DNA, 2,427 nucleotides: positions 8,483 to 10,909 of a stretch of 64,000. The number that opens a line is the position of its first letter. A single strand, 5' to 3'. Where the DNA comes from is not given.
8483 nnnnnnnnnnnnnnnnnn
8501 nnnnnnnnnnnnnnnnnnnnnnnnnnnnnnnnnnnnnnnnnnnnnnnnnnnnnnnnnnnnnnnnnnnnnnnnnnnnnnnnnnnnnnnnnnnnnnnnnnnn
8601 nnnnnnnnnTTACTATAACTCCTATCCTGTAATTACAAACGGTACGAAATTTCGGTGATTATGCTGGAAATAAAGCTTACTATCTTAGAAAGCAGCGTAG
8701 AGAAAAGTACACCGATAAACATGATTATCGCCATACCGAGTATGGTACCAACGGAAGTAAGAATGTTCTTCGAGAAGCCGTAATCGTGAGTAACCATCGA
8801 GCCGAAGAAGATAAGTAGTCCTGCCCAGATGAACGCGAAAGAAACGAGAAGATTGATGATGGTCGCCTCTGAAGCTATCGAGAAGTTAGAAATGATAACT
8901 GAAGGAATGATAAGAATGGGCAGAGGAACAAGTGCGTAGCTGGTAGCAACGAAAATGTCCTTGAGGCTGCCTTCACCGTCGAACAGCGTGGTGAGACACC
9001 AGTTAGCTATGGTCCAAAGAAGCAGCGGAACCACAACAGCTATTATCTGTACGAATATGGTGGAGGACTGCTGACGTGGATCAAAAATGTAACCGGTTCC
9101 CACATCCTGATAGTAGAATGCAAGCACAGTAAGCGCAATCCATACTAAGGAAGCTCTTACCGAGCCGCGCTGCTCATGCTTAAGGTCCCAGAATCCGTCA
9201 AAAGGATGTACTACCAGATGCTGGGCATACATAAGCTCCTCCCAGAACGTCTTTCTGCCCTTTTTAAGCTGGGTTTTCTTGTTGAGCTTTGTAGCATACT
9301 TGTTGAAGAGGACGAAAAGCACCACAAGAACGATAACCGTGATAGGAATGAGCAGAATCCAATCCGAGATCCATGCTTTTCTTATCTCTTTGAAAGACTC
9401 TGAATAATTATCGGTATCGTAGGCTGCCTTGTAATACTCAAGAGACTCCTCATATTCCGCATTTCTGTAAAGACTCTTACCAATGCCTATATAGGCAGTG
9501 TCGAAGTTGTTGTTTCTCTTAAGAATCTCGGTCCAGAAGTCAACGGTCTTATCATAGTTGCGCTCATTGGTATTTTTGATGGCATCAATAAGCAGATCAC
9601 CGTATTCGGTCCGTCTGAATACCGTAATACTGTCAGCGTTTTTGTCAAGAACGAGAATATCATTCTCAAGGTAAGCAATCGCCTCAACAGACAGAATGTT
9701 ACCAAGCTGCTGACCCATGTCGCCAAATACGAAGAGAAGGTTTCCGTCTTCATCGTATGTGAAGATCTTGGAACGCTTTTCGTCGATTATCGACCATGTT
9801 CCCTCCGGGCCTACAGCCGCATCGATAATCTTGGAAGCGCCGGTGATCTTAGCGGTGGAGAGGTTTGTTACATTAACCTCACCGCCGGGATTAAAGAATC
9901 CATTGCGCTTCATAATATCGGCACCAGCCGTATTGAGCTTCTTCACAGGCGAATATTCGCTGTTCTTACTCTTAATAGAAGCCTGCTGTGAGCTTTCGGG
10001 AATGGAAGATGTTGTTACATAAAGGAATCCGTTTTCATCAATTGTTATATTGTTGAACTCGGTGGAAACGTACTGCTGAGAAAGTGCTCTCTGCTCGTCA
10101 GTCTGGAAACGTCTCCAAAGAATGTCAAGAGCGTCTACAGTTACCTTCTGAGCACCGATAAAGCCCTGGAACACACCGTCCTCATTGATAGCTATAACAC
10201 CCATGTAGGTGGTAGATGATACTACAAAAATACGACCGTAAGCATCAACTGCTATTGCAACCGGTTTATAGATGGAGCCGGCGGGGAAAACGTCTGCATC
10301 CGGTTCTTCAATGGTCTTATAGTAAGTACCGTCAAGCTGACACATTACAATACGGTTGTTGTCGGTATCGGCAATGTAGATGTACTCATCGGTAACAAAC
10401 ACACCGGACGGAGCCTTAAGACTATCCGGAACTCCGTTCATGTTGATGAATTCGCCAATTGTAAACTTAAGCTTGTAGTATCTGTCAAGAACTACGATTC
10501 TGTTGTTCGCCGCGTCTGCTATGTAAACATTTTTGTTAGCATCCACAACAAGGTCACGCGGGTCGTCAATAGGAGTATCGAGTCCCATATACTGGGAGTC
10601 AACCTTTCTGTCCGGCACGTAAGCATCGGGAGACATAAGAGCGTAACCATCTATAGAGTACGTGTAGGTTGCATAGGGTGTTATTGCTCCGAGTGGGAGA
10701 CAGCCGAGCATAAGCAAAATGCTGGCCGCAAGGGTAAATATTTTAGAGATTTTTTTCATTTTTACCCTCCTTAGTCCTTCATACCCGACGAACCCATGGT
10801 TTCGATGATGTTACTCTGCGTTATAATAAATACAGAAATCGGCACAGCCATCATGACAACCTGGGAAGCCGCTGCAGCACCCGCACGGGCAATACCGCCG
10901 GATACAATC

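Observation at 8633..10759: NHL beta-propeller fused to a Yip1-type polytopic membrane domain, encoded in the middle of an ABC importer operon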

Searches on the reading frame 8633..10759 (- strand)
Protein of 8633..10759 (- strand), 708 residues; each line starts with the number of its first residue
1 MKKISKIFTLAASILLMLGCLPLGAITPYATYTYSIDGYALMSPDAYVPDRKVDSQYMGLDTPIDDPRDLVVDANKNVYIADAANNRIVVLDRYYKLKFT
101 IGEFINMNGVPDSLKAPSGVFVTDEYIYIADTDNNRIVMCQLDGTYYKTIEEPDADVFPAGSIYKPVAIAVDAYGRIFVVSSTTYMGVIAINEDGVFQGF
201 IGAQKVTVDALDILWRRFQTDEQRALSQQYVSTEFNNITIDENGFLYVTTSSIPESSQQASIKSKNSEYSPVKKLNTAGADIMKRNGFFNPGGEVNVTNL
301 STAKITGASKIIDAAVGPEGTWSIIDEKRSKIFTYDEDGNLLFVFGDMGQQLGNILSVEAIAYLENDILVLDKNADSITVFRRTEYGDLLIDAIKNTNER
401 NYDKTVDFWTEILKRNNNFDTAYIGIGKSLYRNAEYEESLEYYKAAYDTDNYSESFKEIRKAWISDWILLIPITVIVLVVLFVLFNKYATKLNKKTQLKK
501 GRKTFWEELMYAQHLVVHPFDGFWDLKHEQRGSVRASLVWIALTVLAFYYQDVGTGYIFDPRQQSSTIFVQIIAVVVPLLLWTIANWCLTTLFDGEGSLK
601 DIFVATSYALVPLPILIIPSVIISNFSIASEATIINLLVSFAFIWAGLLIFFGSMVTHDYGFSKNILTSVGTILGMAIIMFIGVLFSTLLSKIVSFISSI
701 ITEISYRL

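Call 5: search_protein_families(library=pfam, proteins=[window:8633-10759:-], max_evalue=0.01)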
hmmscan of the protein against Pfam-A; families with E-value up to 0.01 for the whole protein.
window:8633-10759:- (708 aa): 4 families
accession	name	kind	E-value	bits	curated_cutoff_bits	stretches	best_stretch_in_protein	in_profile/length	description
PF04893.22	Yip1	-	3.5e-14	53.5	28.6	1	515-681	3-170/173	Yip1 domain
PF01436.27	NHL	-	5.7e-08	32.8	20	1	66-90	3-27/28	NHL repeat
PF06739.17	SBBP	-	5.9e-06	26.6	20.5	0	232-249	12-29/38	Beta-propeller repeat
PF25021.1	TEN_NHL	-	0.00042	19.8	27.1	0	162-207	140-182/357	Teneurin NHL domain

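Call 6: search_protein_families(library=ncbifam, proteins=[window:8633-10759:-], max_evalue=0.01)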
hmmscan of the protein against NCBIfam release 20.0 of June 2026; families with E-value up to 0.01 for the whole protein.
window:8633-10759:- (708 aa): 1 family
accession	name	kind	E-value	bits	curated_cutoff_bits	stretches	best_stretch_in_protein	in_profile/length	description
NF035926.1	scyF_NHL_VPEP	equivalog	3.8e-10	39.5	350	1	67-197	154-279/376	scytonemin biosynthesis PEP-CTERM protein ScyF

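Call 8: find_homologous_proteins(query=window:8633-10759:-)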
Query window:8633-10759:- (708 aa): 4259 proteins with E <= 0.001 among 8000 candidates; the best 120 are listed.
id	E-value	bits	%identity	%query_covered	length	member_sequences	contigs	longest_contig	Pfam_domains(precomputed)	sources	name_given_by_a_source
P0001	0.0e+0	1577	100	100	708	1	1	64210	PF04893.23,PF01436.28,PF06739.18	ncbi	-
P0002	0.0e+0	1417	87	100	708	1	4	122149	PF04893.23,PF01436.28,PF06739.18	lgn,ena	-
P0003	0.0e+0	1411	87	100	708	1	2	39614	PF04893.23,PF01436.28,PF06739.18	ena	-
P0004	0.0e+0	1397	87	98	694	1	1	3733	PF04893.23,PF01436.28,PF06739.18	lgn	-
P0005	0.0e+0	1392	87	98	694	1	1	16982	PF04893.23,PF01436.28,PF06739.18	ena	-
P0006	0.0e+0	1387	85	100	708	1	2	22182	PF04893.23,PF01436.28,PF06739.18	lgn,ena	-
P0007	0.0e+0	1378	86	98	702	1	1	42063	PF04893.23,PF01436.28,PF25021.2,PF06739.18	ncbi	-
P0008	0.0e+0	1376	84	100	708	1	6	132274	PF04893.23,PF01436.28,PF06739.18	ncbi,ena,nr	ncbi:MAG: YIP1 family protein [Clostridia bacterium]|nr:YIP1 family protein [Clostridia bacterium]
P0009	0.0e+0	1362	83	100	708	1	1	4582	PF04893.23,PF01436.28,PF06739.18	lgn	-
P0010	0.0e+0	1362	82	100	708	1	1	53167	PF04893.23,PF01436.28,PF06739.18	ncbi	-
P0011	0.0e+0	1357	82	100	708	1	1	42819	PF04893.23,PF01436.28,PF06739.18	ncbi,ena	-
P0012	0.0e+0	1354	83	100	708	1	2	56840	PF04893.23,PF01436.28,PF06739.18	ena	-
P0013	0.0e+0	1352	81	100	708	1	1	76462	PF04893.23,PF01436.28,PF06739.18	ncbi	-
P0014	0.0e+0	1350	82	100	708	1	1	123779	PF04893.23,PF01436.28,PF06739.18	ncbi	-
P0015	0.0e+0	1349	82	100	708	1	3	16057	PF04893.23,PF01436.28,PF06739.18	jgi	-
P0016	0.0e+0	1345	82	100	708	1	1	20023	PF04893.23,PF01436.28,PF06739.18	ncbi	-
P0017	0.0e+0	1320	80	100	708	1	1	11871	PF04893.23,PF01436.28,PF06739.18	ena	-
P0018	0.0e+0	1318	81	100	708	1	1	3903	PF04893.23,PF01436.28,PF06739.18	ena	-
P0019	0.0e+0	1318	81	100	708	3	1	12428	PF04893.23,PF01436.28,PF06739.18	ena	-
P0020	0.0e+0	1318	81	100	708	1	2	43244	PF04893.23,PF01436.28,PF06739.18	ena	-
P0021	0.0e+0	1317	80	100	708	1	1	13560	PF04893.23,PF01436.28,PF06739.18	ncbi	-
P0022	0.0e+0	1311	79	100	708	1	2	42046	PF04893.23,PF01436.28,PF06739.18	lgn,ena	-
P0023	0.0e+0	1309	80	100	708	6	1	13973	PF04893.23,PF01436.28,PF06739.18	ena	-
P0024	0.0e+0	1308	81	100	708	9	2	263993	PF04893.23,PF01436.28,PF06739.18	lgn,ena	-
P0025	0.0e+0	1307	80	100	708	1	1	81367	PF04893.23,PF01436.28,PF06739.18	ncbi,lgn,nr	ncbi:MAG: hypothetical protein HFE63_11280 [Clostridiales bacterium]|nr:hypothetical protein [Clostr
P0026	0.0e+0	1306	80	100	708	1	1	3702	PF04893.23,PF01436.28,PF06739.18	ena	-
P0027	0.0e+0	1305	80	100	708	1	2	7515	PF04893.23,PF01436.28,PF06739.18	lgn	-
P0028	0.0e+0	1305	79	100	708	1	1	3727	PF04893.23,PF01436.28,PF06739.18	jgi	-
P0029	0.0e+0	1304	80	100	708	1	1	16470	PF04893.23,PF01436.28,PF06739.18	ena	-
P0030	0.0e+0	1304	80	100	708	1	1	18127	PF04893.23,PF01436.28,PF06739.18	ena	-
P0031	0.0e+0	1303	80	100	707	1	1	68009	PF04893.23,PF01436.28,PF06739.18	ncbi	-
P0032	0.0e+0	1300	78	100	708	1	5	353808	PF04893.23,PF01436.28,PF06739.18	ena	-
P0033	0.0e+0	1300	79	100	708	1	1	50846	PF04893.23,PF01436.28,PF06739.18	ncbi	-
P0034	0.0e+0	1300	79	100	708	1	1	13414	PF04893.23,PF01436.28,PF06739.18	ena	-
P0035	0.0e+0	1299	80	100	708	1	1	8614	PF04893.23,PF01436.28,PF06739.18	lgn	-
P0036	0.0e+0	1297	80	100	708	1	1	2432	PF04893.23,PF01436.28,PF06739.18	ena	-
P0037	0.0e+0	1297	78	100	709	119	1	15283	PF04893.23,PF01436.28,PF06739.18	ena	-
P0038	0.0e+0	1297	79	100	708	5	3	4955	PF04893.23,PF01436.28,PF06739.18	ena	-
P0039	0.0e+0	1296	79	100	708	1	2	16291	PF04893.23,PF01436.28,PF06739.18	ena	-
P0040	0.0e+0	1296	79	100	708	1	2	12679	PF04893.23,PF01436.28,PF06739.18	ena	-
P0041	0.0e+0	1295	79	100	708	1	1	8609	PF04893.23,PF01436.28,PF06739.18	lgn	-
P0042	0.0e+0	1295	79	100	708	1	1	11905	PF04893.23,PF01436.28,PF06739.18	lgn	-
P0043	0.0e+0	1294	79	100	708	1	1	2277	PF04893.23,PF01436.28,PF06739.18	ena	-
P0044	0.0e+0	1294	79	100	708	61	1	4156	PF04893.23,PF01436.28,PF06739.18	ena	-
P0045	0.0e+0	1294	79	100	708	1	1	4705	PF04893.23,PF01436.28,PF06739.18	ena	-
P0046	0.0e+0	1294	79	100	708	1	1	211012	PF04893.23,PF01436.28,PF06739.18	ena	-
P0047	0.0e+0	1293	79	100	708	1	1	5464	PF04893.23,PF01436.28,PF06739.18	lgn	-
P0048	0.0e+0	1293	80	98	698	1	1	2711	PF04893.23,PF01436.28,PF06739.18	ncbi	-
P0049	0.0e+0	1293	80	98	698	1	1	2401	PF04893.23,PF01436.28,PF06739.18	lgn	-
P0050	0.0e+0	1293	79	100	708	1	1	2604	PF04893.23,PF01436.28,PF06739.18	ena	-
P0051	0.0e+0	1292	79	100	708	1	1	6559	PF04893.23,PF01436.28,PF06739.18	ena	-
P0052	0.0e+0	1292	79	100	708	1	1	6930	PF04893.23,PF01436.28,PF06739.18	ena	-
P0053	0.0e+0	1289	79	100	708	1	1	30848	PF04893.23,PF01436.28,PF06739.18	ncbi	-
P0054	0.0e+0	1289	79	100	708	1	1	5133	PF04893.23,PF01436.28,PF06739.18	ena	-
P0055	0.0e+0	1288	78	100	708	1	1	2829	PF04893.23,PF01436.28,PF06739.18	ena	-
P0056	0.0e+0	1288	78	100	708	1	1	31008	PF04893.23,PF01436.28,PF06739.18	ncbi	-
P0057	0.0e+0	1288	79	100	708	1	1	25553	PF04893.23,PF01436.28,PF06739.18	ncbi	-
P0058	0.0e+0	1287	80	98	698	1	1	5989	PF04893.23,PF01436.28,PF06739.18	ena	-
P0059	0.0e+0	1286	79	100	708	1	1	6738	PF04893.23,PF01436.28,PF06739.18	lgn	-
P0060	0.0e+0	1286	78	100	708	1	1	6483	PF04893.23,PF01436.28,PF06739.18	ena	-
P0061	0.0e+0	1285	79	100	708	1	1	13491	PF04893.23,PF01436.28,PF06739.18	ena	-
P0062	0.0e+0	1285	79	100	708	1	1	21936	PF04893.23,PF01436.28,PF06739.18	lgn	-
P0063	0.0e+0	1285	78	100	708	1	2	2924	PF04893.23,PF01436.28,PF06739.18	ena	-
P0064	0.0e+0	1284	79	100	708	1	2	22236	PF04893.23,PF01436.28,PF06739.18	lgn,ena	-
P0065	0.0e+0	1283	78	100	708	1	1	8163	PF04893.23,PF01436.28,PF06739.18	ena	-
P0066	0.0e+0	1282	78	100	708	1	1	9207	PF04893.23,PF01436.28,PF06739.18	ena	-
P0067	0.0e+0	1282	78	100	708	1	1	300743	PF04893.23,PF01436.28,PF06739.18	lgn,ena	-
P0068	0.0e+0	1280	78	100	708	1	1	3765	PF04893.23,PF01436.28,PF06739.18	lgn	-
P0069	0.0e+0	1279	78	100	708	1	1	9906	PF04893.23,PF01436.28,PF06739.18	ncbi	-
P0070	0.0e+0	1279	77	100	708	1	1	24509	PF04893.23,PF01436.28,PF06739.18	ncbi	-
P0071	0.0e+0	1278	78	100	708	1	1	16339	PF04893.23,PF01436.28,PF06739.18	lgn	-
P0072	0.0e+0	1277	78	100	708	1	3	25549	PF04893.23,PF01436.28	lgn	-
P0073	0.0e+0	1276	78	100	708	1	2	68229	PF04893.23,PF01436.28,PF06739.18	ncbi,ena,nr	ncbi:MAG: YIP1 family protein [Clostridia bacterium]|nr:YIP1 family protein [Clostridia bacterium]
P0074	0.0e+0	1275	77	100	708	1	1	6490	PF04893.23,PF01436.28,PF25021.2,PF06739.18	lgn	-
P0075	0.0e+0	1275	77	100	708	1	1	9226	PF04893.23,PF01436.28,PF06739.18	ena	-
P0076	0.0e+0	1275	78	100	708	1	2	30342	PF04893.23,PF01436.28,PF06739.18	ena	-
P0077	0.0e+0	1274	77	100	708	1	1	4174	PF04893.23,PF01436.28,PF06739.18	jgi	-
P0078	0.0e+0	1273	78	100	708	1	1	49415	PF04893.23,PF01436.28,PF06739.18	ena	-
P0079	0.0e+0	1270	77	100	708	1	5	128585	PF04893.23,PF01436.28,PF06739.18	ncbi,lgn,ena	-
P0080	0.0e+0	1269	78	100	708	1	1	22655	PF04893.23,PF01436.28,PF06739.18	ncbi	-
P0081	0.0e+0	1268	78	100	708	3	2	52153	PF04893.23,PF01436.28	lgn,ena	-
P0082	0.0e+0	1263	77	100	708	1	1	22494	PF04893.23,PF01436.28,PF06739.18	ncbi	-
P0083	0.0e+0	1250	76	100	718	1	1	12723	PF04893.23,PF01436.28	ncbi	-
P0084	0.0e+0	1247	75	100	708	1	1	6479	PF04893.23,PF01436.28,PF06739.18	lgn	-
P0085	0.0e+0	1231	75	100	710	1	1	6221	PF04893.23,PF01436.28,PF06739.18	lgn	-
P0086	0.0e+0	1182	74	98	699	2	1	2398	PF04893.23,PF06739.18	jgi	-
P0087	0.0e+0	1168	73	98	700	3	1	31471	PF04893.23,PF01436.28,PF06739.18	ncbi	-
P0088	0.0e+0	1152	69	100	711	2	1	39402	PF04893.23,PF01436.28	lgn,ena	-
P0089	0.0e+0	1143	70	100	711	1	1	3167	PF04893.23,PF01436.28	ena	-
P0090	0.0e+0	1142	70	100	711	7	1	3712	PF04893.23,PF01436.28,PF06739.18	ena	-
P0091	0.0e+0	1138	69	100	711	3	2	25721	PF04893.23,PF01436.28,PF06739.18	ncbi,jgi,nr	ncbi:MAG: hypothetical protein E7635_06690 [Ruminococcaceae bacterium]|nr:hypothetical protein [Osci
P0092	0.0e+0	1135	69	100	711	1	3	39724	PF04893.23,PF01436.28,PF06739.18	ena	-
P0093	0.0e+0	1134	69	100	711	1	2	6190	PF04893.23,PF01436.28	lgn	-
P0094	0.0e+0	1133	69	100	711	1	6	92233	PF04893.23,PF01436.28,PF06739.18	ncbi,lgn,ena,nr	ncbi:MAG: YIP1 family protein [Clostridia bacterium]|nr:YIP1 family protein [Clostridia bacterium]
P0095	0.0e+0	1132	69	100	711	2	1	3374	PF04893.23,PF01436.28,PF06739.18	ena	-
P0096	0.0e+0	1122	68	100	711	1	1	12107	PF04893.23,PF01436.28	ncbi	-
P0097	0.0e+0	1112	76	67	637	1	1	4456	PF04893.23,PF01436.28,PF06739.18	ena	-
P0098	0.0e+0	1111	68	100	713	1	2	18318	PF04893.23,PF01436.28,PF06739.18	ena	-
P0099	0.0e+0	1110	67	100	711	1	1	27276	PF04893.23,PF01436.28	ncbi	-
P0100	0.0e+0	1109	67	100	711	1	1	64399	PF04893.23,PF01436.28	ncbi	-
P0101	0.0e+0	1106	67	100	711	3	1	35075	PF04893.23,PF01436.28,PF06739.18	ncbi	-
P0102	0.0e+0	1106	67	99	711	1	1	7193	PF04893.23,PF01436.28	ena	-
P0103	0.0e+0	1104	68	99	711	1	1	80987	PF04893.23,PF01436.28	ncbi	-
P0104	0.0e+0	1103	67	99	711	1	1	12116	PF04893.23,PF01436.28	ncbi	-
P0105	0.0e+0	1101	67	99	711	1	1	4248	PF04893.23,PF01436.28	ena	-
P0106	0.0e+0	1101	69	96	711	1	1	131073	PF04893.23,PF01436.28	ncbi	-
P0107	0.0e+0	1100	66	100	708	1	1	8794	PF04893.23,PF01436.28,PF06739.18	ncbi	-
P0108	0.0e+0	1089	66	99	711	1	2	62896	PF04893.23,PF01436.28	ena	-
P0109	0.0e+0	1083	67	98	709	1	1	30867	PF04893.23,PF01436.28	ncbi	-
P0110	0.0e+0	1067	63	100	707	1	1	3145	PF04893.23,PF13432.13,PF01436.28,PF06739.18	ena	-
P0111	0.0e+0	1061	66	100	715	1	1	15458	PF04893.23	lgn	-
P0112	0.0e+0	1058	65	100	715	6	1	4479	PF04893.23,PF01436.28,PF06739.18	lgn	-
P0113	0.0e+0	1048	64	100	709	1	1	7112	PF04893.23,PF00515.35,PF13432.13,PF01436.28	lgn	-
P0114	0.0e+0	1040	64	100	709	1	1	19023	PF04893.23,PF01436.28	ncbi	-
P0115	0.0e+0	1038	64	100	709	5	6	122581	PF04893.23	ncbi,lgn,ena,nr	ncbi:MAG: YIP1 family protein [Clostridia bacterium]|nr:YIP1 family protein [Clostridia bacterium]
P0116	0.0e+0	1036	64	100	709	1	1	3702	PF04893.23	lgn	-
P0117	0.0e+0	1035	63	100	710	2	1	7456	PF04893.23,PF13432.13,PF01436.28,PF07719.24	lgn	-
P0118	0.0e+0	1034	63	100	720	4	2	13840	PF04893.23,PF06739.18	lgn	-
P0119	0.0e+0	1033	63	100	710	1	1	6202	PF04893.23,PF00515.35,PF13432.13,PF01436.28,PF07719.24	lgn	-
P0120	0.0e+0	1032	64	100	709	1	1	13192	PF04893.23,PF00515.35,PF13432.13,PF01436.28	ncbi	-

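Call 10: find_related_loci(query=window:8633-10759:-, collection=genome_contigs, flank=10000)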
Query window:8633-10759:- (708 aa) in genome_contigs; peptide patterns used: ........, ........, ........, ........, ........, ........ (x = any residue, [..] = any of these).
101 stretches matched a pattern; 43 encode a relative of the query (tblastn E <= 1e-3); 43 distinct loci.
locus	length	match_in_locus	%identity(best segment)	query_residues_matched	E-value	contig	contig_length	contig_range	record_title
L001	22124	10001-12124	82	1-708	0e+0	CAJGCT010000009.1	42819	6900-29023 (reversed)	MAG: uncultured Clostridia bacterium isolate MAG28 genome assembly, contig: k141_4990962_length_42819_cov_11.0000, whole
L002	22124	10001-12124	82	1-708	0e+0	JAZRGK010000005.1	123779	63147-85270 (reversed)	MAG: Candidatus Flemingiibacterium sp. isolate T1900045490_YK20190184.MAGScoT_cleanbin_000005 SGB_7379_k141_2689562, who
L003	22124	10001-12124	81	1-708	0e+0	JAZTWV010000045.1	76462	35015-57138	MAG: Candidatus Flemingiibacterium sp. isolate T1900045332_YK20190021.MAGScoT_cleanbin_000022 SGB_6539_k141_1819714, who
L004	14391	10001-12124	82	1-708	0e+0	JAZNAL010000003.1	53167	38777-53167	MAG: Candidatus Flemingiibacterium sp. isolate T1900044747_TS20190213.MAGScoT_cleanbin_000029 SGB_2129_k141_1128780, who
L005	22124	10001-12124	80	1-708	0e+0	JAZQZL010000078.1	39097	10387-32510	MAG: Candidatus Flemingiibacterium sp. isolate T1900045155_TC20190149.MAGScoT_cleanbin_000011 SGB_4976_k141_455346, whol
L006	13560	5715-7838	80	1-708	0e+0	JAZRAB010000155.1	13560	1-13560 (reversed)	MAG: Candidatus Flemingiibacterium sp. isolate T1900045149_TC20190143.MAGScoT_cleanbin_000007 SGB_4943_k141_1238978, who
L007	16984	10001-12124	81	1-708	0e+0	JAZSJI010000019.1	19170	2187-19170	MAG: Candidatus Flemingiibacterium sp. isolate T1900044565_TS20190031.MAGScoT_cleanbin_000018 SGB_400_k141_3139677, whol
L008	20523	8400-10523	80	1-708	0e+0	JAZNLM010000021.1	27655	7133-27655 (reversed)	MAG: Candidatus Flemingiibacterium sp. isolate T1900044670_TS20190136.MAGScoT_cleanbin_000024 SGB_1580_k141_4069798, who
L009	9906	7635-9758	78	1-708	0e+0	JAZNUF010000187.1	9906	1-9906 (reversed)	MAG: Candidatus Flemingiibacterium sp. isolate T1900044798_TS20190264.MAGScoT_cleanbin_000047 SGB_2697_k141_1789781, who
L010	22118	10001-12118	80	3-708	0e+0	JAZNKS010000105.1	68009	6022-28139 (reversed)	MAG: Candidatus Flemingiibacterium sp. isolate T1900044674_TS20190140.MAGScoT_cleanbin_000004 SGB_1620_k141_689461, whol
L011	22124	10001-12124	79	1-708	0e+0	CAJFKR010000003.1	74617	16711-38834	Candidatus Flemingibacterium merdigallinarum isolate Chicken_22_mag_3 genome assembly, contig: MAGpy_11413_22_idba_bin_3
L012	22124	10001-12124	79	1-708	0e+0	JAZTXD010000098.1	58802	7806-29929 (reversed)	MAG: Candidatus Flemingiibacterium sp. isolate T1900045331_YK20190020.MAGScoT_cleanbin_000017 SGB_6526_k141_301394, whol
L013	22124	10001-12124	78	1-708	0e+0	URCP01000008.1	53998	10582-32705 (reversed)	uncultured Clostridiales bacterium isolate UMGS874 genome assembly, contig: NODE_443_length_53998_cov_4.118191, whole ge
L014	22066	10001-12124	77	1-708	0e+0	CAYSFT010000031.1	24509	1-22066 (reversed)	MAG TPA_asm: uncultured Lachnospiraceae bacterium isolate SRP315200_co1_909 genome assembly, contig: NODE_3347_length_24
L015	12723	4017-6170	76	1-708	0e+0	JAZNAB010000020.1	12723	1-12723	MAG: Candidatus Flemingiibacterium sp. isolate T1900044748_TS20190414.MAGScoT_cleanbin_000056 SGB_2147_k141_983879, whol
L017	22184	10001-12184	52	12-708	0e+0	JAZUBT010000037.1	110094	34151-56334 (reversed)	MAG: Eubacteriales bacterium isolate T1900045316_YK20190005.MAGScoT_cleanbin_000009 SGB_6288_k141_3655599, whole genome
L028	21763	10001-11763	38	127-705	2e-70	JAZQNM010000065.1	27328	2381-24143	MAG: Lachnospiraceae bacterium isolate T1900045246_TH20190016.MAGScoT_cleanbin_000019 SGB_5634_k141_3721357, whole genom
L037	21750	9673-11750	30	1-707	1e-108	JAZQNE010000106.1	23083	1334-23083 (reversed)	MAG: Lachnospiraceae bacterium isolate T1900045246_TH20190016.MAGScoT_cleanbin_000065 SGB_5642_k141_2939267, whole genom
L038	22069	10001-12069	33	1-706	3e-118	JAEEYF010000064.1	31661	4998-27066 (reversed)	MAG: Lachnospiraceae bacterium isolate Tb.RUG.54 k141_6358005_flag=0_multi=37.5732_len=31661, whole genome shotgun seque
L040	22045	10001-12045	31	8-707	2e-59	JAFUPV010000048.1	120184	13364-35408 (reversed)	MAG: Lachnospiraceae bacterium isolate RGIG4716 Roe_deer_Rectum.Co__c1668456, whole genome shotgun sequence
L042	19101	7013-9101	30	4-707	6e-81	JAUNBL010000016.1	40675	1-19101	MAG: Clostridia bacterium isolate S1R_St_44 NODE_373_length_40675_cov_8.371861, whole genome shotgun sequence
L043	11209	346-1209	27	37-215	4e-7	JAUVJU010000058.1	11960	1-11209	MAG: candidate division WOR-3 bacterium isolate CSMAG_462 CSMAG_462_k127_2459771_length_11960_cov_38.4772, whole genome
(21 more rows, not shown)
